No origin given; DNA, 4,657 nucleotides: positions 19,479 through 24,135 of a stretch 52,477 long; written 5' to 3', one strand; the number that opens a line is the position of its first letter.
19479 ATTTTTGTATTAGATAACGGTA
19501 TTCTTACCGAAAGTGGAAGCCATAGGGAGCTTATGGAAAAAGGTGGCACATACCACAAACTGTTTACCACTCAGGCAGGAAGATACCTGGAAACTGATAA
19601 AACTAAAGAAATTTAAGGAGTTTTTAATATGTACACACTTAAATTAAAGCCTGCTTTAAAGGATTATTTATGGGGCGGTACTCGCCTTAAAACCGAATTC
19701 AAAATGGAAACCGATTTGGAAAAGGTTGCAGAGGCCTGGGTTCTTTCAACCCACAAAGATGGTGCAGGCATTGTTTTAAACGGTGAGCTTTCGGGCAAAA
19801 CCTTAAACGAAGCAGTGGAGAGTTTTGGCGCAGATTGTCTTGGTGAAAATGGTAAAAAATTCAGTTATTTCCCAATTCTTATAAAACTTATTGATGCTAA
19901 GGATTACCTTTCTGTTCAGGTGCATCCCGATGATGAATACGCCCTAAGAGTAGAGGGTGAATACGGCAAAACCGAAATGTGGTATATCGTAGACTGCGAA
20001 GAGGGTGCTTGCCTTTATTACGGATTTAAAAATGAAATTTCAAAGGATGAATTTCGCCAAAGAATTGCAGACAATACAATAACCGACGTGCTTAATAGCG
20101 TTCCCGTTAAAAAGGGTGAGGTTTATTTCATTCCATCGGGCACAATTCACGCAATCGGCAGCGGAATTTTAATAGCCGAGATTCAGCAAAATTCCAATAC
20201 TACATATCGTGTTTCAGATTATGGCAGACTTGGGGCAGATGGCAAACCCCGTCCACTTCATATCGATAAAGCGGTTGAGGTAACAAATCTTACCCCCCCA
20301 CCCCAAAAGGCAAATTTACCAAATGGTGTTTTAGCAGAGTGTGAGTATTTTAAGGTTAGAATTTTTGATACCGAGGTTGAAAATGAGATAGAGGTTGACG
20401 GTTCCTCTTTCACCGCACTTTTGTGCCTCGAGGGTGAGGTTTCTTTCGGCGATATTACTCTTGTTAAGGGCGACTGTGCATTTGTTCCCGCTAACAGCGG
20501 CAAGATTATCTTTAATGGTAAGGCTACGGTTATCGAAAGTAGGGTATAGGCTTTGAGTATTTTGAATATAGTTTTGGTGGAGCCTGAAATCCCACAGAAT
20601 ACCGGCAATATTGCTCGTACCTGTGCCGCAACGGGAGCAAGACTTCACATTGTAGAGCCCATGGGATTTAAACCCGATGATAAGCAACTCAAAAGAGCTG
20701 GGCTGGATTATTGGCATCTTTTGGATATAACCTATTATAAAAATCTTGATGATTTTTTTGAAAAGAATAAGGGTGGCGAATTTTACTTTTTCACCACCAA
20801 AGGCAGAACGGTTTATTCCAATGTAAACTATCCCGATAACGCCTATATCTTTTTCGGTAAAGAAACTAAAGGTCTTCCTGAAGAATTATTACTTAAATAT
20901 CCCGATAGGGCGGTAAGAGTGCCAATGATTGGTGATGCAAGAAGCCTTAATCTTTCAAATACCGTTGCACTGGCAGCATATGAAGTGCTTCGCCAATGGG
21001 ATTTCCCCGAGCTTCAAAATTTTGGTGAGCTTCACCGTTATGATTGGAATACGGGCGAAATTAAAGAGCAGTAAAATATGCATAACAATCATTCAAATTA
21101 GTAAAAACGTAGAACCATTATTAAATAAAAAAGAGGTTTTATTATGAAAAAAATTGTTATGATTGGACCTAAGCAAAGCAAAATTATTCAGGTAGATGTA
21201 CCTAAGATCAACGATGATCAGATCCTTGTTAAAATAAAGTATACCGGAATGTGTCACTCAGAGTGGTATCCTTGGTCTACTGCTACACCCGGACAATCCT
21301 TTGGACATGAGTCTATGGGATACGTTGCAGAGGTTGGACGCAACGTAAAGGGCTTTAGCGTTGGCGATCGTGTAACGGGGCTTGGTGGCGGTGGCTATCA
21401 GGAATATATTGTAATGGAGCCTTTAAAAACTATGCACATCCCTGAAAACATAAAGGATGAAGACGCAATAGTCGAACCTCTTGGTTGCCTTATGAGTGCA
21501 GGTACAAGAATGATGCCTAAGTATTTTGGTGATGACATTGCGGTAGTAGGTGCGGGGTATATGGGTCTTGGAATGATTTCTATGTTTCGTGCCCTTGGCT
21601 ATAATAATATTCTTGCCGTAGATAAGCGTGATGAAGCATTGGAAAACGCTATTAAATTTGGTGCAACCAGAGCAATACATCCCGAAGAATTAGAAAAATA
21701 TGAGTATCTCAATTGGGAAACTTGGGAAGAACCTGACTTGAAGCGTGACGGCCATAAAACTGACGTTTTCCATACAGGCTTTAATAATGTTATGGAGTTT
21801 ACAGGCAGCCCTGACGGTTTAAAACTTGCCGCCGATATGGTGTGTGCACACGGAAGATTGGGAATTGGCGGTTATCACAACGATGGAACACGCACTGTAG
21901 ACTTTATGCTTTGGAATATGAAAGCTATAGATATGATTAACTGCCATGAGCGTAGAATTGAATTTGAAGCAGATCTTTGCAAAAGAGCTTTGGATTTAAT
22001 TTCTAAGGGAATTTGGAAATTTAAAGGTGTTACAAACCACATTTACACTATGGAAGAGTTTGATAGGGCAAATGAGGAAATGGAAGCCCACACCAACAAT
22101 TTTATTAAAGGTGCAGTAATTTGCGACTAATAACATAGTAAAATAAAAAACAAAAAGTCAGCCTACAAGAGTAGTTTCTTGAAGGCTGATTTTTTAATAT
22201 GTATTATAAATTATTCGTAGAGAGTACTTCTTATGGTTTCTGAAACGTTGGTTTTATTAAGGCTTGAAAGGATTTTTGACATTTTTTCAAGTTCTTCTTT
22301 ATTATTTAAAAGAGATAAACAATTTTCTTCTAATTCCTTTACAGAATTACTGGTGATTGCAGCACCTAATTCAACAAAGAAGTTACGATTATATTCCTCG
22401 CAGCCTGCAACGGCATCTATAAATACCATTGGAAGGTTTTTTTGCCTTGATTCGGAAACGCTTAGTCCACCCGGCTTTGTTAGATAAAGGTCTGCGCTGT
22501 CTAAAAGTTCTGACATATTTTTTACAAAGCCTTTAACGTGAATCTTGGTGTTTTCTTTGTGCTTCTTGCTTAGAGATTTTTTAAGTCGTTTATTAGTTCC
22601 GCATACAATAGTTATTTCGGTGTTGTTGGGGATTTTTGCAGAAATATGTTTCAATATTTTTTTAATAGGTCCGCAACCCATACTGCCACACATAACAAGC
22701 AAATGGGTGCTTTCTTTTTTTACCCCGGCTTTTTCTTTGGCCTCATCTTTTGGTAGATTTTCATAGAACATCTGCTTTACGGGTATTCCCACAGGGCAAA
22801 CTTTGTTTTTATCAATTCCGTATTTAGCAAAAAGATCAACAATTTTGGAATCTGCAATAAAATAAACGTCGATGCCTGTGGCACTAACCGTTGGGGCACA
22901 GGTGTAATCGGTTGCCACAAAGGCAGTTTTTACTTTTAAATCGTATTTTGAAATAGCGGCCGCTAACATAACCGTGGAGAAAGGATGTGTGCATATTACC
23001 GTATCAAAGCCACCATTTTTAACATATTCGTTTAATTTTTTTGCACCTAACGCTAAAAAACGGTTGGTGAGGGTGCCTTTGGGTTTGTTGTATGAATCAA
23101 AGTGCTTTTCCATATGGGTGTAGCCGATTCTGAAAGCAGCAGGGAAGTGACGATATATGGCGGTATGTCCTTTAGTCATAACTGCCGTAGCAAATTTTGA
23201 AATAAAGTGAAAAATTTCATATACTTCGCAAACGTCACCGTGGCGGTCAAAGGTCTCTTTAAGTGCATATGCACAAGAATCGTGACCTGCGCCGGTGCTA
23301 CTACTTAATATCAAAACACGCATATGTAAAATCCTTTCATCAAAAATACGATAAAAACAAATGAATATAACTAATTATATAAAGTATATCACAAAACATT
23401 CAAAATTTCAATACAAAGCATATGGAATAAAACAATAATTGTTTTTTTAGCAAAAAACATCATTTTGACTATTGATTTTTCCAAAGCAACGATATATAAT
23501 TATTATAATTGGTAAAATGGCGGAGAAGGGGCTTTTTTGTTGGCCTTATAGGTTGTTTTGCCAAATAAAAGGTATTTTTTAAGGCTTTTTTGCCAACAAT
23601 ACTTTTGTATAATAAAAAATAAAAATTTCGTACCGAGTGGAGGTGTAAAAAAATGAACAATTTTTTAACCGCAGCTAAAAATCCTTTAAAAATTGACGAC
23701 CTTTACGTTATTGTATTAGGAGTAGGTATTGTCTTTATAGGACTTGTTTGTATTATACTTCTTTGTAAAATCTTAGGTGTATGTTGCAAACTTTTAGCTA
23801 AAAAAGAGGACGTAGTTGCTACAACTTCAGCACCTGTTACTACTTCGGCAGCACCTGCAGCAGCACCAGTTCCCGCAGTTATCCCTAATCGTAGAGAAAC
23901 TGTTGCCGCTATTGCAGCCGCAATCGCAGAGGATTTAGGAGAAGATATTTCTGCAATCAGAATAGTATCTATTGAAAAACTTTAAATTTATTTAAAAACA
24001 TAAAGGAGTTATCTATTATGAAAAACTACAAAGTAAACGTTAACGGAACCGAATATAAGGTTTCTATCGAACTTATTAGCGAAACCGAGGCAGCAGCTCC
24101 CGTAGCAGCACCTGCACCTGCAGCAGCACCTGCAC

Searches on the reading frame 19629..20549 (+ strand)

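Call 56: search_protein_families(library=pfam, proteins=[window:19629-20549:+], max_evalue=0.0001)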
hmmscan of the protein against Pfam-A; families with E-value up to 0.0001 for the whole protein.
window:19629-20549:+ (306 aa): 2 families
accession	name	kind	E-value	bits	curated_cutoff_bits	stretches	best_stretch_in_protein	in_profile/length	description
PF20511.4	PMI_typeI_cat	-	8.1e-15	55.6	22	1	4-105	2-107/143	Phosphomannose isomerase type I, catalytic domain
PF21621.3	MPI_cupin_dom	-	3.6e-09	36.9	27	1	236-305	6-78/79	Mannose-6-phosphate isomerase, cupin domain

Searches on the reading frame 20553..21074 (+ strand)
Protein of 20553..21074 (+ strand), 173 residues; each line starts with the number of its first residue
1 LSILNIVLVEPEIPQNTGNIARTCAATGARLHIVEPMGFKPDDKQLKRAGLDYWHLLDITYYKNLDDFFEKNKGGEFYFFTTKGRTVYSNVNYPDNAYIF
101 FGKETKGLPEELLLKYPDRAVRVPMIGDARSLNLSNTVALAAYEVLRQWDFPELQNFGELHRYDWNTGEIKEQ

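Call 56: search_protein_families(library=pfam, proteins=[window:20553-21074:+], max_evalue=0.0001)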
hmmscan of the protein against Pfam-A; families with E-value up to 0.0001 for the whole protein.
window:20553-21074:+ (173 aa): 1 family
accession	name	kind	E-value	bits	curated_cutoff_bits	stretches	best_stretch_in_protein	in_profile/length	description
PF00588.24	SpoU_methylase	-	3.7e-36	124.8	29.7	1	4-143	2-142/142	SpoU rRNA Methylase family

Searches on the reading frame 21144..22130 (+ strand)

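Call 57: search_protein_families(library=pfam, proteins=[window:21144-22130:+], max_evalue=0.0001)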
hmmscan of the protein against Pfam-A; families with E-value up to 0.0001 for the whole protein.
window:21144-22130:+ (328 aa): 2 families
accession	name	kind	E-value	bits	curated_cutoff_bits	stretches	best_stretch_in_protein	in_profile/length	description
PF08240.17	ADH_N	-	3.1e-14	53.5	23.5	1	24-100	2-103/104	Alcohol dehydrogenase GroES-like domain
PF00107.32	ADH_zinc_N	-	1.1e-08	35.5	31.8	1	141-271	3-116/129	Zinc-binding dehydrogenase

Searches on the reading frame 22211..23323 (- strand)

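Call 57: search_protein_families(library=pfam, proteins=[window:22211-23323:-], max_evalue=0.0001)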
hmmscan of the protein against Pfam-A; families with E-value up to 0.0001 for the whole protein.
window:22211-23323:- (370 aa): 4 families
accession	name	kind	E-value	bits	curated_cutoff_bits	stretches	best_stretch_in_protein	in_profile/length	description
PF06925.17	MGDG_synth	-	5.5e-20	72.6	25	1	14-182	1-169/169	Monogalactosyldiacylglycerol (MGDG) synthase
PF04101.22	Glyco_tran_28_C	-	6.8e-13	49.4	22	1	208-359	2-161/166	Glycosyltransferase family 28 C-terminal domain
PF00534.26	Glycos_transf_1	-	4.9e-11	42.9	26.4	1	226-350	39-167/172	Glycosyl transferases group 1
PF13692.12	Glyco_trans_1_4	-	5.8e-06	27.1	27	1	222-341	23-142/142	Glycosyl transferases group 1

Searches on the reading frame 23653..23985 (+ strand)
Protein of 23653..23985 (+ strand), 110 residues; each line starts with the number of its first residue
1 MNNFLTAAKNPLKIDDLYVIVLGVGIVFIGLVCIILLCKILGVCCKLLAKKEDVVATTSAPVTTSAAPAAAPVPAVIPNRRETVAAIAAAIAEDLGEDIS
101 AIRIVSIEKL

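Call 57: search_protein_families(library=pfam, proteins=[window:23653-23985:+], max_evalue=0.0001)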
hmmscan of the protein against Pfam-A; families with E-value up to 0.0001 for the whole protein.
window:23653-23985:+ (110 aa): 1 family
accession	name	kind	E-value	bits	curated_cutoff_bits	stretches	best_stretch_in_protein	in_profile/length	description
PF04277.18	OAD_gamma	-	1.8e-12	48.2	27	1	18-93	5-74/76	Oxaloacetate decarboxylase, gamma chain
